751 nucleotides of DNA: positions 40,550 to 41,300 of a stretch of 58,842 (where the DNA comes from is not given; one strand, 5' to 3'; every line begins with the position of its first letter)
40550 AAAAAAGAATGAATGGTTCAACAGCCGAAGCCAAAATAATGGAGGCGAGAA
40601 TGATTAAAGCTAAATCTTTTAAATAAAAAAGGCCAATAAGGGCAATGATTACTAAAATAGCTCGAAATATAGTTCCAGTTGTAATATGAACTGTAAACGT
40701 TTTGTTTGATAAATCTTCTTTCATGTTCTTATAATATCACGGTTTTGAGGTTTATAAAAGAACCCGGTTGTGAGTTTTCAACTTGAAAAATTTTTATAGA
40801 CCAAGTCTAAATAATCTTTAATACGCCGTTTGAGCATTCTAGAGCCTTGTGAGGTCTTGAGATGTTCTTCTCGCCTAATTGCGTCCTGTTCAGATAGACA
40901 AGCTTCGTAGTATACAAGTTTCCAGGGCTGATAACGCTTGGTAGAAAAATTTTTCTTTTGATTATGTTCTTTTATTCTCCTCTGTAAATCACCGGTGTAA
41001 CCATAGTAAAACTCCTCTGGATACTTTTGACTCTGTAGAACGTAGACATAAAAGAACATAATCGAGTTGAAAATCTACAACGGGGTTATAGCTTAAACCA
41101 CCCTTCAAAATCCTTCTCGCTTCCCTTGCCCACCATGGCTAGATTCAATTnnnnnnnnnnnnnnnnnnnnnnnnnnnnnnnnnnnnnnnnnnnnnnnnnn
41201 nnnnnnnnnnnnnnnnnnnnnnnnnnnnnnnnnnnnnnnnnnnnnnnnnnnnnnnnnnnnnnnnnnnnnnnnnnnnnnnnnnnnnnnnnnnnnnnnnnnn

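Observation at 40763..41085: GIY-YIG nuclease ORF nested between family A termini: candidate autonomous partner of the MITE-like copies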

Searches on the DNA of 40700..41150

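Call 77: search_rna_families(source=window, start=40700, end=41150, threshold=evalue, max_evalue=1)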
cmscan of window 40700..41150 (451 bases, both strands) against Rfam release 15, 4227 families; matches with E-value up to 1: 1.
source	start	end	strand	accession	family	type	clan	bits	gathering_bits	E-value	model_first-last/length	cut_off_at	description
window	41068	41114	+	RF01393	isrJ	Gene; sRNA;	-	18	37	0.67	1-75/75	no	isrJ Hfq binding RNA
